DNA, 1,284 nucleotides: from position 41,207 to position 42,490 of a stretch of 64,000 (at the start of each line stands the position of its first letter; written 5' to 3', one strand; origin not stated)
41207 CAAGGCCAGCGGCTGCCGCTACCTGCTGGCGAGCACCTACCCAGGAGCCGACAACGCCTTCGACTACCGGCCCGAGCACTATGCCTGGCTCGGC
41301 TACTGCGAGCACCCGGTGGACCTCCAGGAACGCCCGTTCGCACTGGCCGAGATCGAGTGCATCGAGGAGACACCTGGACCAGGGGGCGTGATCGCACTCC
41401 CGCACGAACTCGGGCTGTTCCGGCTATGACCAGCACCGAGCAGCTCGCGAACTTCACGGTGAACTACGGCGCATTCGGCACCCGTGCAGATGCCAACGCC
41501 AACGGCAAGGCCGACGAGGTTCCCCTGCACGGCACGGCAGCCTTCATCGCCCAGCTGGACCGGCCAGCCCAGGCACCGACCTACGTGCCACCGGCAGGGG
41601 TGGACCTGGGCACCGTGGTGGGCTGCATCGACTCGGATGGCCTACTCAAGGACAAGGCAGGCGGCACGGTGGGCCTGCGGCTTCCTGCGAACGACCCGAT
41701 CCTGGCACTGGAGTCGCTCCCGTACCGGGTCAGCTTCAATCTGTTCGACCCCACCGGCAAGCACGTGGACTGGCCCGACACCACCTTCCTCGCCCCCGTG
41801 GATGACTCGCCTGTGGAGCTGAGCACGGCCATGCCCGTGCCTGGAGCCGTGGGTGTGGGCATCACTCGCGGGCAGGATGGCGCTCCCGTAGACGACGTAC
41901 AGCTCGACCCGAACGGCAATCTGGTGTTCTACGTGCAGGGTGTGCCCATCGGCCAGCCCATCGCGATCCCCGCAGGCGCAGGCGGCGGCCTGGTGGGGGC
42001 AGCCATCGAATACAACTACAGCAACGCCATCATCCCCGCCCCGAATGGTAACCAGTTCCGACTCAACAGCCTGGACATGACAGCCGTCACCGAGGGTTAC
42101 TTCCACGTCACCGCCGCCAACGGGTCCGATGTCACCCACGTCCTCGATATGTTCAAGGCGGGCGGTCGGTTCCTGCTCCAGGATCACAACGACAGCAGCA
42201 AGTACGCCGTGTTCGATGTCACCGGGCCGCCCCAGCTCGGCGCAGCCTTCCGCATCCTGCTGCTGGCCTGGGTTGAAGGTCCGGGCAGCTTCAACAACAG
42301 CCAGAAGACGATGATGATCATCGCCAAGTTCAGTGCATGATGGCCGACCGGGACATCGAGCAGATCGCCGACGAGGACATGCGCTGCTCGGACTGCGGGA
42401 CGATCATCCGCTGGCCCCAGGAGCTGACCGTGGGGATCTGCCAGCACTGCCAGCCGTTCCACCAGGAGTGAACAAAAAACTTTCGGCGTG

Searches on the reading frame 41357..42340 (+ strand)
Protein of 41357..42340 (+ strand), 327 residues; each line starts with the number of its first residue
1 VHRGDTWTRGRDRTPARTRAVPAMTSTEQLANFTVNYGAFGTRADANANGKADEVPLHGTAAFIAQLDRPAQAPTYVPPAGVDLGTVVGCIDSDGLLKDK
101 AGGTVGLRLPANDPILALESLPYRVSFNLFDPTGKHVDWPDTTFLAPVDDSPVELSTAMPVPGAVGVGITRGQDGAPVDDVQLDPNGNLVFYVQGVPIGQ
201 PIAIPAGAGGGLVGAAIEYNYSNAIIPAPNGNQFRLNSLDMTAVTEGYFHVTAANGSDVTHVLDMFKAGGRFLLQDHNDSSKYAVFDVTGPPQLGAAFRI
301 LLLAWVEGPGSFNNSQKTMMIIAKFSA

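Call 3: search_protein_families(library=pfam, proteins=[window:41357-42340:+], max_evalue=1)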
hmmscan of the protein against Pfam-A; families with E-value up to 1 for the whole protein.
window:41357-42340:+ (327 aa): 0 families

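Call 4: search_protein_families(library=phrogs, proteins=[window:41357-42340:+], max_evalue=0.01)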
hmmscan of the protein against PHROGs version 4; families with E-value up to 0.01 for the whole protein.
window:41357-42340:+ (327 aa): 1 family
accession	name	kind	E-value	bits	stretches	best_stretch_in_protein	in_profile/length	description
phrog_11690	-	tail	1.5e-05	25.9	1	29-161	6-157/175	tail protein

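Call 28: search_dna_similar(query=window:41426-42340:+, collection=phages, mode=protein, max_rows=25, max_evalue=0.001)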
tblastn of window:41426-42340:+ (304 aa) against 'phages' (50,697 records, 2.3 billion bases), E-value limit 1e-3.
No match.

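Call 32: find_homologous_proteins(query=window:41426-42340:+)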
Query window:41426-42340:+ (304 aa): 1 proteins with E <= 0.001 among 4118 candidates.
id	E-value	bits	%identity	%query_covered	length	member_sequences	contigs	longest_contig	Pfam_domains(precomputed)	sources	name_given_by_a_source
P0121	1.1e-105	371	100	56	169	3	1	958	-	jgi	jgi:hypothetical protein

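Call 43: search_protein_representatives(protein=window:41426-42340:+)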
Query: 304 residues. Proteins with E-value up to 0.001 (for the whole library): 488; up to 1e-10: 78; up to 1e-30: 3. The best 150 are listed.
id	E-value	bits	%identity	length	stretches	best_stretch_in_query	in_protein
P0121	3.4e-106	371.4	100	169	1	136-304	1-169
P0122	1.3e-36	142.8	41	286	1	7-303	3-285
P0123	4.3e-32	128.0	47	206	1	8-181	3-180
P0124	1.1e-28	116.8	29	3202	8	158-285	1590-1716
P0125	8.0e-28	114.0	48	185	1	7-150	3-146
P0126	9.8e-28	113.7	50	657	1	61-224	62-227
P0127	8.1e-27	110.7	29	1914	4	186-271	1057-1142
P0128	6.1e-26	107.8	48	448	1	52-182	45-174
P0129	4.7e-25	104.9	45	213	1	11-188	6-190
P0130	5.6e-22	94.8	44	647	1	7-155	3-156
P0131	6.8e-22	94.5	43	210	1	9-181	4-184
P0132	2.4e-21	92.7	45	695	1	7-158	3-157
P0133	3.6e-21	92.1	50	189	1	34-187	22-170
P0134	4.5e-21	91.9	43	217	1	7-146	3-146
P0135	1.3e-20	90.3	42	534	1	7-186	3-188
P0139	1.2e-18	83.9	39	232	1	181-304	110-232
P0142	2.8e-18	82.7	43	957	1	7-147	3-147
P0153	2.1e-17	79.8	39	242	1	193-302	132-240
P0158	1.8e-16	76.7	31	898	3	181-299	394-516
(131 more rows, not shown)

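Call 44: search_protein_families(library=pfam, proteins=[P0122, P0124, P0126, P0127, P0128, P0130, P0142, P0158], max_evalue=0.001)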
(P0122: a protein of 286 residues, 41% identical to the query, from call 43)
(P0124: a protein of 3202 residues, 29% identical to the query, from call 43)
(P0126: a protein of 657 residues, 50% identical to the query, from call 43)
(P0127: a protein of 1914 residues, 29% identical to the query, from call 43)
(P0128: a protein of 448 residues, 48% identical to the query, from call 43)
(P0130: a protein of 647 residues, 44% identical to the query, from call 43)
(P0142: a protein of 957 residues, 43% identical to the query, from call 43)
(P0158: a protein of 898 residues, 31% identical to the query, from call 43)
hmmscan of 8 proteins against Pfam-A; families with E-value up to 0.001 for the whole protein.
P0122 (286 aa): 0 families

P0124 (3202 aa): 1 family
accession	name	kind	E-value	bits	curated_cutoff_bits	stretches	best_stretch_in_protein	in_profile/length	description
PF11720.13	Inhibitor_I78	-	5.2e-05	23.7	23.6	0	1839-1860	25-46/65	Peptidase inhibitor I78 family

P0126 (657 aa): 0 families

P0127 (1914 aa): 1 family
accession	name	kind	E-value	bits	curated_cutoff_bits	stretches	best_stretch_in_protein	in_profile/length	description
PF21882.2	Gp53-like_C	-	4e-10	40.5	24.9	1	1294-1372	4-83/84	Putative tail fiber protein gp53-like, C-terminal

P0128 (448 aa): 0 families

P0130 (647 aa): 0 families

P0142 (957 aa): 0 families

P0158 (898 aa): 1 family
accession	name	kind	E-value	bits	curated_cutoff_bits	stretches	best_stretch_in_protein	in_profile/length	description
PF01391.23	Collagen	-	3.8e-19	68.7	27.2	3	349-403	4-58/60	Collagen triple helix repeat (20 copies)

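Call 45: search_protein_families(library=phrogs, proteins=[P0122, P0126, P0128, P0130, P0132, P0142, P0139, P0153], max_evalue=0.001)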
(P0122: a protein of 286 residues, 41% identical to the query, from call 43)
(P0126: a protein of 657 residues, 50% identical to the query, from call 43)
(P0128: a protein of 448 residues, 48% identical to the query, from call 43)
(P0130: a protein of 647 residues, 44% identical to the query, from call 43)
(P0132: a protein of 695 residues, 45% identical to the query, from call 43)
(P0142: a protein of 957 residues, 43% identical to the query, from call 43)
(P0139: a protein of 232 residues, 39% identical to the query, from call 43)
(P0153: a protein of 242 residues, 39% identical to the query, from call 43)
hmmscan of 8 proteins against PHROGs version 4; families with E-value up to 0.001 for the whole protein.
P0122 (286 aa): 13 families
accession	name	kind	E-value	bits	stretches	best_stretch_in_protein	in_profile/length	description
phrog_11690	-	tail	1.2e-07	32.8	1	30-128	37-151/175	tail protein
phrog_5073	-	tail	1.4e-06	28.6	1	146-236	336-419/519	tail fiber protein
phrog_6320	-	tail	7e-06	26.1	1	146-179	188-222/745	tail fiber protein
phrog_819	-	tail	1.2e-05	24.7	1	146-168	639-661/1024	tail protein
phrog_10972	-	tail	1.8e-05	25.4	1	146-169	172-195/343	tail fiber protein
phrog_4013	-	unknown function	2.3e-05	24.3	1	136-259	103-200/659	-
phrog_366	-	tail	3.1e-05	24.6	1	145-212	341-410/474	tail fiber protein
phrog_3449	-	tail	0.0001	21.7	1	141-178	37-74/549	tail collar protein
phrog_17587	-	tail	0.00016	21.2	1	131-171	345-385/641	tail fiber protein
phrog_1658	-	unknown function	0.00024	21.9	1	139-191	72-126/239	-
phrog_1806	-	tail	0.00031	21.1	1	143-171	188-215/276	collagen like minor tail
phrog_35140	-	unknown function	0.00062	19.5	1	137-259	243-367/500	-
phrog_18350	-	tail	0.00099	19.8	0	137-174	151-187/253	tail fiber protein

P0126 (657 aa): 8 families
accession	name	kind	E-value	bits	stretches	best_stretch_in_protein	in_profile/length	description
phrog_15439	-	other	3.7e-19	70.7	1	389-463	36-110/290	peptidase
phrog_38707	-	unknown function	7e-12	45.8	1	379-478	426-529/675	-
phrog_20242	-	tail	2.6e-10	40.4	1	356-395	394-433/1025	tail fiber protein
phrog_2952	-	tail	4.8e-10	40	1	274-508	112-329/488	minor tail protein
phrog_3018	-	head and packaging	1e-08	35.7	1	411-462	44-95/341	head decoration protein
phrog_1833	-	tail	2.4e-08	34.9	1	329-396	183-253/322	tail fiber protein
phrog_37852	-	unknown function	1.6e-06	28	1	336-401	157-222/397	-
phrog_13892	-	tail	1e-05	25.7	1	321-556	387-609/676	minor tail protein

P0128 (448 aa): 6 families
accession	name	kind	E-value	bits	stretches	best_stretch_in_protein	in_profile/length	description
phrog_21510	-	unknown function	6e-22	79.1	1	270-448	380-555/555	-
phrog_8780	-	tail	4.9e-21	75.6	1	275-445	595-754/755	minor tail protein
phrog_21978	-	unknown function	1.4e-20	75.1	1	338-446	114-217/220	-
phrog_18179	-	head and packaging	1.9e-16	61.4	1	352-448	386-482/482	virion structural protein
phrog_20194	-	unknown function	3.5e-07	30.5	1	345-443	288-383/495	-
phrog_16053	-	tail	0.00023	21.8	1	357-446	65-150/310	tail fiber protein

P0130 (647 aa): 2 families
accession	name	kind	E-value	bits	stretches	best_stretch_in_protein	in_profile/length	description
phrog_7565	-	tail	2.7e-25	89.6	1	521-644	757-880/882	minor tail protein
phrog_11690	-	tail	1.8e-07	32.2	1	3-127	6-145/175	tail protein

P0132 (695 aa): 5 families
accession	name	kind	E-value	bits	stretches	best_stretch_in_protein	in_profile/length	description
phrog_11419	-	tail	2.8e-81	274.7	1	193-694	279-729/1063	tail fiber protein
phrog_19652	-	unknown function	8.9e-32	111.2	1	309-665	336-703/737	-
phrog_28673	-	tail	1.2e-20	74.2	1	413-675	640-901/921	tail protein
phrog_11690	-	tail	2.7e-09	38.1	1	3-153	7-169/175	tail protein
phrog_36601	-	tail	3.4e-08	33.1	1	416-558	796-936/1084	tail fiber protein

P0142 (957 aa): 2 families
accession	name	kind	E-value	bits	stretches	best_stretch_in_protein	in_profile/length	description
phrog_11690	-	tail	4e-11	44.1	1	6-147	10-166/175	tail protein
phrog_37034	-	unknown function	5.5e-05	24.1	1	872-957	83-171/171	-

P0139 (232 aa): 3 families
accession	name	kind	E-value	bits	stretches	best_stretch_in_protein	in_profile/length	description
phrog_1718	-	tail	5e-10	39.9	1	4-111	3-116/559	tail protein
phrog_32265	-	unknown function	0.00039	20.4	1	26-65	28-69/609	-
phrog_35140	-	unknown function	0.0007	19.4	1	132-222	294-386/500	-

P0153 (242 aa): 3 families
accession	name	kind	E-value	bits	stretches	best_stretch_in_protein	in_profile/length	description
phrog_1197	-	tail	9.2e-12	45.8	1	12-97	3-96/715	tail protein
phrog_1718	-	tail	4.7e-10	40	1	4-122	3-133/559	tail protein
phrog_35140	-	unknown function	0.00029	20.6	1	130-206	281-359/500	-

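Call 47: search_protein_families(library=ncbifam, proteins=[window:41426-42340:+], max_evalue=0.01)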
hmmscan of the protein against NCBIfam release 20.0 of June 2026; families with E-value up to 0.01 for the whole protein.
window:41426-42340:+ (304 aa): 0 families

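Call 81: find_encoding_contigs(protein=P0122, flank=8000, max_places=2)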
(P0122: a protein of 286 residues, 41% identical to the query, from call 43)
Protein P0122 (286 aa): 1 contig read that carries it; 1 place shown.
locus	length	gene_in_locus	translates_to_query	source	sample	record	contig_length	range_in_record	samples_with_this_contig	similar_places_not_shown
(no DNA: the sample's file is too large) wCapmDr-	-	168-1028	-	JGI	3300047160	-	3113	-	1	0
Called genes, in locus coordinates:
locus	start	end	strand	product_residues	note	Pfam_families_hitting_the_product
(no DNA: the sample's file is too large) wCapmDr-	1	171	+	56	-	?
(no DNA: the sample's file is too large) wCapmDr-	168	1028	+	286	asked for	-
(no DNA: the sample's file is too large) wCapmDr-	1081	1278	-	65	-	-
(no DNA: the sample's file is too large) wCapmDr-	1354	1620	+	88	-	-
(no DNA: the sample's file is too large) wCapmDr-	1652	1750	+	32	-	PF23855:DUF7218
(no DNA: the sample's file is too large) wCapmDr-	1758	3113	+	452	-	?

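Call 85: predict_structure(alignment_id=A2)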
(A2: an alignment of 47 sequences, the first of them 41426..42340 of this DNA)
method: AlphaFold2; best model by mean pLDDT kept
length: 304 residues; sequences in the alignment: 47
mean_pLDDT: 88.3   pTM: 0.55
mean pLDDT of the five models: 88.3, 88.3, 88.3, 88.1, 87.2
residues with pLDDT >= 90: 212; 70-90: 54; 50-70: 33; < 50: 5
segments of 3 or more residues with pLDDT < 50: none
pLDDT, mean of each block of 10 residues (from residue 1): 75 94 82 97 96 94 97 97 97 95 97 94 97 84 55 83 89 87 59 90 95 95 97 94 88 91 95 96 87 69 51
secondary structure, 60 per line:
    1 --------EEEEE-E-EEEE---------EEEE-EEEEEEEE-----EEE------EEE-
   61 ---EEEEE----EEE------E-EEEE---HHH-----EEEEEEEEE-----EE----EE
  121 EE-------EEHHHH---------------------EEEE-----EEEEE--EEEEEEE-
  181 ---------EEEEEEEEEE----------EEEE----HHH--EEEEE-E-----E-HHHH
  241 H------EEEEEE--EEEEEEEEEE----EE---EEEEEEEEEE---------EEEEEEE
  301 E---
elements in order: E9-13 E17-20 E30-33 E35-42 E48-50 E57-59 E64-68 E73-75 E84-87 E99-107 E119-122 H132-135 E157-160 E166-170 E173-179 E190-199 E210-213 E223-227 H237-241 E248-253 E256-265 E275-284 E294-301
